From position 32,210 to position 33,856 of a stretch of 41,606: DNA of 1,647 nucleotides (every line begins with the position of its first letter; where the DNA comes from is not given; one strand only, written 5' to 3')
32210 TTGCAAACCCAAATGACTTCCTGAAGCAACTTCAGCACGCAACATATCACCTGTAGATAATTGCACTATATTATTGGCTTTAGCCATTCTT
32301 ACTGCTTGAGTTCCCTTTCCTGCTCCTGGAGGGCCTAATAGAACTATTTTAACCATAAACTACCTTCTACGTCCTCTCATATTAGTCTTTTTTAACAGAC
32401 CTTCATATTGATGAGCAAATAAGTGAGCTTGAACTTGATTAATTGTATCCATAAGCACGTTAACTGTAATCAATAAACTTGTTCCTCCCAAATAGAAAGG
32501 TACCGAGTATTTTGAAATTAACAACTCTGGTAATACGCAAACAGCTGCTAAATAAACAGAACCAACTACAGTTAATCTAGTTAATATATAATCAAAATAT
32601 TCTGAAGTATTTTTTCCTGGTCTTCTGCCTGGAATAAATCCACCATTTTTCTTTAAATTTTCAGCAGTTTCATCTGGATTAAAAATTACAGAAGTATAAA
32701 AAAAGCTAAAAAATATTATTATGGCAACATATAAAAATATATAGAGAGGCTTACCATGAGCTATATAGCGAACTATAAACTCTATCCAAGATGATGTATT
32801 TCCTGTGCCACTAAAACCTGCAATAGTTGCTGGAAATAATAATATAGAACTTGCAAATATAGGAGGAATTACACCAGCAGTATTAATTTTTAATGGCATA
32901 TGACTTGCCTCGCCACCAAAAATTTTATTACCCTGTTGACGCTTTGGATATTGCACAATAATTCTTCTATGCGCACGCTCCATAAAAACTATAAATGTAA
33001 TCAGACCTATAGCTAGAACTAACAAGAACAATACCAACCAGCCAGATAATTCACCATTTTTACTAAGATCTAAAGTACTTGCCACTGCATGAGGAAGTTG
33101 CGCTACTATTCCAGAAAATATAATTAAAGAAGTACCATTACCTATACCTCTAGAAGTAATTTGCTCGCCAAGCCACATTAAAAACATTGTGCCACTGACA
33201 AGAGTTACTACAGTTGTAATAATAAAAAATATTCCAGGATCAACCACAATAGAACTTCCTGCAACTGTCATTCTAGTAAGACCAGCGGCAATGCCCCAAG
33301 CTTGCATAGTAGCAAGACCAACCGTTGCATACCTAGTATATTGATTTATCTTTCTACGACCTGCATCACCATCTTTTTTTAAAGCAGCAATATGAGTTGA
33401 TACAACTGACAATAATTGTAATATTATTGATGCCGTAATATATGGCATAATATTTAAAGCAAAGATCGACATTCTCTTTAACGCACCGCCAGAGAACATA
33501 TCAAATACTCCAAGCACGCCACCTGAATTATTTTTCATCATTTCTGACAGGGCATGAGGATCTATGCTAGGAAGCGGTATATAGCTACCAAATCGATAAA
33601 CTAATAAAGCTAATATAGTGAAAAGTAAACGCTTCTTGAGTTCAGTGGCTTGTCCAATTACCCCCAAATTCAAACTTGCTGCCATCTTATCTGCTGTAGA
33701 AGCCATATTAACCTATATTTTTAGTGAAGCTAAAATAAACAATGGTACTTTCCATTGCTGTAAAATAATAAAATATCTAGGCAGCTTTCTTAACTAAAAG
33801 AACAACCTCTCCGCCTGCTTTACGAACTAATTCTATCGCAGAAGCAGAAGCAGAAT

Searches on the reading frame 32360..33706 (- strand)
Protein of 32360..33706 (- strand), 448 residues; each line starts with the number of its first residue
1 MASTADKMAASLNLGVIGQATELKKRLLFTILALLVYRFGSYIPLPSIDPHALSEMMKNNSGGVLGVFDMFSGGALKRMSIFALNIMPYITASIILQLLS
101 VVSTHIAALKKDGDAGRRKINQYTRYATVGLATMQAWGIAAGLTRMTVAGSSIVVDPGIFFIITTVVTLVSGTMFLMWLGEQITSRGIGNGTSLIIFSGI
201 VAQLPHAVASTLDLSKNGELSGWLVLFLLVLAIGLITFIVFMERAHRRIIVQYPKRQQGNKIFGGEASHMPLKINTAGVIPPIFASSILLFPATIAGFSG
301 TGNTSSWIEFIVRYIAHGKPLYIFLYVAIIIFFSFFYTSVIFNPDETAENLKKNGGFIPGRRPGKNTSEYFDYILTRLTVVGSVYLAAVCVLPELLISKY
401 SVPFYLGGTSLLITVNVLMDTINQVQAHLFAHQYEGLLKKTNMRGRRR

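Call 37: search_protein_families(library=pfam, proteins=[window:32360-33706:-])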
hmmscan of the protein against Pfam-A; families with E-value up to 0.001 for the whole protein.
window:32360-33706:- (448 aa): 1 family
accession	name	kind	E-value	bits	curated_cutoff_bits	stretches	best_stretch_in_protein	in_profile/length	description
PF00344.25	SecY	-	3.3e-112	375.2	32.2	1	80-422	1-306/306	SecY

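Call 38: find_related_loci(query=window:32360-33706:-, collection=genome_contigs, flank=1000)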
Query window:32360-33706:- (448 aa) in genome_contigs; peptide patterns used: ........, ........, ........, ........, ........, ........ (x = any residue, [..] = any of these).
600 stretches matched a pattern (row limit reached: there are more); 598 encode a relative of the query (tblastn E <= 1e-3); the best 80 are kept; 80 distinct loci.
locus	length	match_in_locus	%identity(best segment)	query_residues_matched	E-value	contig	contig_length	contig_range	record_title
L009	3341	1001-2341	66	1-447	0e+0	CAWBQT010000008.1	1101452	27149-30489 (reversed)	MAG: uncultured Alphaproteobacteria bacterium isolate MFD01248.bin.2.60 genome assembly, contig: contig_210, whole genom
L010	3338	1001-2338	64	1-447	0e+0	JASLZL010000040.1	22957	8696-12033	MAG: Rhodospirillales bacterium isolate ETNP2_MAG_7 c_000000560587, whole genome shotgun sequence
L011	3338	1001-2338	64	1-447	0e+0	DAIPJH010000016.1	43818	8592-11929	MAG TPA_asm: Rickettsiales bacterium isolate CTOTU9729 NODE_35_length_43818_cov_13.414127, whole genome shotgun sequence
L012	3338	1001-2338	63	1-447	0e+0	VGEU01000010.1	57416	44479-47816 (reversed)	MAG: Alphaproteobacteria bacterium isolate K_Offshore_80m_m2_191 K_Offshore_80m_m2_191_Ga0194132_10000999, whole genome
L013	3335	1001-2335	65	1-447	0e+0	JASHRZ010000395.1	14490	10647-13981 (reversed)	MAG: Alphaproteobacteria bacterium isolate JOPF114 JOPF_NEAR_contig_767160, whole genome shotgun sequence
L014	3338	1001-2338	63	3-448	0e+0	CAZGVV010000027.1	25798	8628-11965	MAG TPA_asm: uncultured Rickettsiales bacterium isolate SRP170004_co1_620 genome assembly, contig: NODE_2835_length_2579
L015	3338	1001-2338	64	1-447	0e+0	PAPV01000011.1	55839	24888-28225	MAG: Rhodospirillaceae bacterium isolate SP154 28908, whole genome shotgun sequence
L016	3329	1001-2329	63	1-447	0e+0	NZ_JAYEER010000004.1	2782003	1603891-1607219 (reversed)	Nitrospirillum sp. BR 11163 contig_4, whole genome shotgun sequence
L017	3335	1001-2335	62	1-447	0e+0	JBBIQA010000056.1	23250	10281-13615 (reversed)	MAG: Rhodospirillales bacterium isolate PFF170222_bin_315 NODE_2482_length_23250_cov_8.876223, whole genome shotgun sequ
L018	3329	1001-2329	62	1-448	0e+0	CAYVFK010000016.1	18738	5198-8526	MAG TPA_asm: uncultured Hyphomicrobiaceae bacterium isolate binchicken_co8_289 genome assembly, contig: NODE_4926_length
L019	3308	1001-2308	62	6-447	0e+0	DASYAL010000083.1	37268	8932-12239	MAG TPA_asm: Stellaceae bacterium isolate SMAG_U4879 k141_4190204, whole genome shotgun sequence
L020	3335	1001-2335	62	1-448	0e+0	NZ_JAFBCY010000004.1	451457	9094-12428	Methylopila capsulata strain DSM 6130 Ga0453999_04, whole genome shotgun sequence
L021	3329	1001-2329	62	1-448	0e+0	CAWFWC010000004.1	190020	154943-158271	MAG: uncultured Alphaproteobacteria bacterium isolate MFD04967.bin.1.135 genome assembly, contig: contig_23629, whole ge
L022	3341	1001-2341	62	1-448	0e+0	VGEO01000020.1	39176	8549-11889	MAG: Alphaproteobacteria bacterium isolate K_Offshore_80m_m2_115 K_Offshore_80m_m2_115_Ga0194132_10002032, whole genome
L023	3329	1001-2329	63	1-448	0e+0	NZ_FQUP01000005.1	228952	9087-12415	Kaistia soli DSM 19436, whole genome shotgun sequence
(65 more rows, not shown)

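Call 68: find_homologous_proteins(query=window:32360-33706:-, max_evalue=1e-50)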
Query window:32360-33706:- (448 aa): 8000 proteins with E <= 1e-50 among 8000 candidates; the best 120 are listed.
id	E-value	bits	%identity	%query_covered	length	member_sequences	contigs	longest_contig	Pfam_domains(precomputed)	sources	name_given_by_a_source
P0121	1.3e-288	975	100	100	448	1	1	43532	PF00344.26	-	-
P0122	1.8e-235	800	79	100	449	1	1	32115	PF00344.26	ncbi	-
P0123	4.1e-232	789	77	100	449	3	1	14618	PF00344.26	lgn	-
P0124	1.3e-228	777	76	100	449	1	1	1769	PF00344.26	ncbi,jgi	jgi:preprotein translocase subunit SecY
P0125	1.2e-226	771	75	100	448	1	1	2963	PF00344.26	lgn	-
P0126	2.9e-224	763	76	100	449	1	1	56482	PF00344.26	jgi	jgi:preprotein translocase subunit SecY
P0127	2.9e-223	760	75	100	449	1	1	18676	PF00344.26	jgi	jgi:preprotein translocase subunit SecY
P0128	6.1e-223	759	75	100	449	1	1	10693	PF00344.26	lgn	-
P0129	1.8e-220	750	75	100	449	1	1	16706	PF00344.26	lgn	-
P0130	3.0e-220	750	74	100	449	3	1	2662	PF00344.26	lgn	-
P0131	3.9e-220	749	75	100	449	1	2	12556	PF00344.26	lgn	-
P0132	4.2e-220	749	74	100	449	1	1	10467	PF00344.26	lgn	-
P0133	1.4e-219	748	73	100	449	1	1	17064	PF00344.26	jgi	jgi:preprotein translocase subunit SecY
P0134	1.9e-219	747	73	100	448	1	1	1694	PF00344.26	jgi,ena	-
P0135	3.4e-219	746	74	100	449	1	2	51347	PF00344.26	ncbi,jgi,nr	ncbi:MAG: secY [Rickettsiaceae bacterium]|jgi:preprotein translocase subunit SecY|nr:secY [Rickettsi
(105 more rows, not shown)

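Call 71: find_encoding_contigs(protein=P0122, flank=1000, max_places=1)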
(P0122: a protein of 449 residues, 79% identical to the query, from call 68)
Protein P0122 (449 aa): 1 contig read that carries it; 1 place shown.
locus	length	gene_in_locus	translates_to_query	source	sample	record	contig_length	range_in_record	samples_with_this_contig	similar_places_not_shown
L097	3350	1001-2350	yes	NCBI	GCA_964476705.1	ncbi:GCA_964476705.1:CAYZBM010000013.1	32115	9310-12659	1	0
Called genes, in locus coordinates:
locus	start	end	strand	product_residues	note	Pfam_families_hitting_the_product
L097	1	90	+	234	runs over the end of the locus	PF00333:Ribosomal_S5, PF03719:Ribosomal_S5_C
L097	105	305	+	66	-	PF00327:Ribosomal_L30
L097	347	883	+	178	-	PF00828:Ribosomal_L27A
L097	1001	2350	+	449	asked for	PF00344:SecY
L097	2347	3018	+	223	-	PF00406:ADK, PF13207:AAA_17, PF13671:AAA_33 (weak), PF05191:ADK_lid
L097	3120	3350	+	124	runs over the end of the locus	PF00416:Ribosomal_S13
